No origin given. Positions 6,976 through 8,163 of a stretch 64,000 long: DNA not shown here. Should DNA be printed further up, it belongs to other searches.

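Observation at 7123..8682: Rho whose canonical N-terminal RNA-binding domain appears replaced by a ~230-aa Arg/Gly-rich disordered segment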

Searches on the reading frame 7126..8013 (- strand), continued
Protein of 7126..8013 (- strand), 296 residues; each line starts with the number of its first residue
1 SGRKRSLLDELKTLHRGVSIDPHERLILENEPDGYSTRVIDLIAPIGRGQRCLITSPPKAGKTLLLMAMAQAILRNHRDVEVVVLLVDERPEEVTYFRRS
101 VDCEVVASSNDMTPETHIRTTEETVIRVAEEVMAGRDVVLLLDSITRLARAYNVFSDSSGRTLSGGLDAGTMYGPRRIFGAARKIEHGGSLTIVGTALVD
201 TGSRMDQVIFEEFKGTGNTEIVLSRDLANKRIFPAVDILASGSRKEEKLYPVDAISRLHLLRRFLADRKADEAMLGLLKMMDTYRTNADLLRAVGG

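Call 74: search_protein_families(library=ncbifam, proteins=[P0261, P0333, P0267, P0402, P0270, P0258, P0256, P0313, P0378], max_evalue=1e-40)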
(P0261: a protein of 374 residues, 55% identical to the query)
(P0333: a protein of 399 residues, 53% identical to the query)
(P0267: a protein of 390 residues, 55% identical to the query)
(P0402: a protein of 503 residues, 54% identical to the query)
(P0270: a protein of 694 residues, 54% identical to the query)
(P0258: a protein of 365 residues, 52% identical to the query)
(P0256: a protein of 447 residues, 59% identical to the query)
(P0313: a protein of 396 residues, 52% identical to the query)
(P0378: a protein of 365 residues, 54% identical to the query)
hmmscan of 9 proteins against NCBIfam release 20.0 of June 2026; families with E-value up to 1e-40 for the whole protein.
P0261 (374 aa): 3 families
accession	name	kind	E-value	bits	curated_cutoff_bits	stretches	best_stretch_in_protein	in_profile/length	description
NF006886.1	PRK09376.1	equivalog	1e-125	419.7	315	1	6-364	50-412/413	transcription termination factor Rho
TIGR00767.1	rho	equivalog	7.1e-118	394.1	509.45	1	4-363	48-411/415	transcription termination factor Rho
NF041509.1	paralog_Rho2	exception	1.7e-105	353.2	628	1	26-363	17-358/360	transcription termination factor Rho, short form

P0333 (399 aa): 3 families
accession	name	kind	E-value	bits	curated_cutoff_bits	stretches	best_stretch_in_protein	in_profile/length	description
NF006886.1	PRK09376.1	equivalog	1.2e-139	465.6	315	1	26-383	52-411/413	transcription termination factor Rho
TIGR00767.1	rho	equivalog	1.6e-136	455.5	509.45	1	27-384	53-412/415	transcription termination factor Rho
NF041509.1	paralog_Rho2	exception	9.8e-122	406.7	628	1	44-384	17-359/360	transcription termination factor Rho, short form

P0267 (390 aa): 3 families
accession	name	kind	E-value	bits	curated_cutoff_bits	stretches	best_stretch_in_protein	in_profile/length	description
NF006886.1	PRK09376.1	equivalog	4.6e-138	460.4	315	1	3-361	48-412/413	transcription termination factor Rho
TIGR00767.1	rho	equivalog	7.3e-134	446.7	509.45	1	4-363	49-414/415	transcription termination factor Rho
NF041509.1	paralog_Rho2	exception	1.9e-114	382.7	628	1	30-361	22-359/360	transcription termination factor Rho, short form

P0402 (503 aa): 3 families
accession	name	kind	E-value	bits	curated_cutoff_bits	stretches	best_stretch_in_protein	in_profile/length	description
NF006886.1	PRK09376.1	equivalog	2.1e-136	455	315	1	139-498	47-412/413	transcription termination factor Rho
TIGR00767.1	rho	equivalog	6.3e-133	443.7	509.45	1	142-500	50-414/415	transcription termination factor Rho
NF041509.1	paralog_Rho2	exception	1.4e-110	370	628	1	167-499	22-360/360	transcription termination factor Rho, short form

P0270 (694 aa): 3 families
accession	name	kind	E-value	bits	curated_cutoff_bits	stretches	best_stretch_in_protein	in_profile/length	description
NF006886.1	PRK09376.1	equivalog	7.2e-143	476.3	315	1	321-679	46-406/413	transcription termination factor Rho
TIGR00767.1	rho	equivalog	1.4e-141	472.2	509.45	1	326-679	51-406/415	transcription termination factor Rho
NF041509.1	paralog_Rho2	exception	2.9e-120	401.8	628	1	345-674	17-348/360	transcription termination factor Rho, short form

P0258 (365 aa): 3 families
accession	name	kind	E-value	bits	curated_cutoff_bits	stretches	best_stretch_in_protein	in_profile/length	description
NF006886.1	PRK09376.1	equivalog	9.9e-121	403.4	315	1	80-361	131-412/413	transcription termination factor Rho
TIGR00767.1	rho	equivalog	2.6e-116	388.9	509.45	1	80-362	131-413/415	transcription termination factor Rho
NF041509.1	paralog_Rho2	exception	1.1e-104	350.6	628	1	79-361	77-359/360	transcription termination factor Rho, short form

P0256 (447 aa): 3 families
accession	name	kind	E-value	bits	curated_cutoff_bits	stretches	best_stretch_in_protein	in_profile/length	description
NF006886.1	PRK09376.1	equivalog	1.6e-115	386.2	315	1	181-441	152-412/413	transcription termination factor Rho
TIGR00767.1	rho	equivalog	6.2e-113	377.8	509.45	1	160-442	139-413/415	transcription termination factor Rho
NF041509.1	paralog_Rho2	exception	2.3e-103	346.2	628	1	182-440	100-358/360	transcription termination factor Rho, short form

P0313 (396 aa): 3 families
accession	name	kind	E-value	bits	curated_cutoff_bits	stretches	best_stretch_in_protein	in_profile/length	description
NF006886.1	PRK09376.1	equivalog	1.8e-121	405.8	315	1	103-384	128-410/413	transcription termination factor Rho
TIGR00767.1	rho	equivalog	7.1e-119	397.4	509.45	1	104-385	129-411/415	transcription termination factor Rho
NF041509.1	paralog_Rho2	exception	5.5e-107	358.1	628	1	103-385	75-358/360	transcription termination factor Rho, short form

P0378 (365 aa): 3 families
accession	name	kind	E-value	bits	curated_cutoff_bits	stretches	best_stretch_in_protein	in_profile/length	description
NF006886.1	PRK09376.1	equivalog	8.6e-120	400.3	315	1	80-359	133-412/413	transcription termination factor Rho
TIGR00767.1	rho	equivalog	3.5e-118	395.1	509.45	1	80-359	133-412/415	transcription termination factor Rho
NF041509.1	paralog_Rho2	exception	2.9e-103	345.9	628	1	80-358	80-358/360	transcription termination factor Rho, short form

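Call 81: find_homologous_proteins(query=P0268)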
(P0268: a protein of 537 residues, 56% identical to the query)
Query P0268 (537 aa): 8000 proteins with E <= 0.001 among 8000 candidates; the best 120 are listed.
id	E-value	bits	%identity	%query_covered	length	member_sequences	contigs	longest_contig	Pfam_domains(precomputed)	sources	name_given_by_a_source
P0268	0.0e+0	1174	100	100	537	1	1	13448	PF07497.19,PF00006.32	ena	-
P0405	0.0e+0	1043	89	100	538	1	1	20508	PF07497.19,PF00006.32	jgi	jgi:transcription termination factor Rho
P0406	0.0e+0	1042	88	100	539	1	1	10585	PF07497.19,PF00006.32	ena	-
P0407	0.0e+0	1035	87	100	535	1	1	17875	PF07497.19,PF00006.32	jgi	-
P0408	0.0e+0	1035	88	100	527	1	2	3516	PF07497.19,PF00006.32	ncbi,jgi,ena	-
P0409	0.0e+0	1035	91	100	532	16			PF07497.19,PF00006.32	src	-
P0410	0.0e+0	1031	90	100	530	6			PF07497.19,PF00006.32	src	-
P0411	0.0e+0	1030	86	100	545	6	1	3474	PF07497.19,PF00006.32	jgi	jgi:transcription termination factor Rho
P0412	0.0e+0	1026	87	100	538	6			PF07497.19,PF00006.32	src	-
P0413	0.0e+0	1025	87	100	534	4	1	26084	PF07497.19,PF00006.32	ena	-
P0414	0.0e+0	1019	88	100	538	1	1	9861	PF07497.19,PF00006.32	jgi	jgi:transcription termination factor Rho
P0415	0.0e+0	1018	86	100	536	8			PF07497.19,PF00006.32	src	-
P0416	0.0e+0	1017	86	100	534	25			PF07497.19,PF00006.32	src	-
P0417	0.0e+0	1014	86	100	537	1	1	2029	PF07497.19,PF00006.32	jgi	jgi:transcription termination factor Rho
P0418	0.0e+0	1012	87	100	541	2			PF07497.19,PF00006.32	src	-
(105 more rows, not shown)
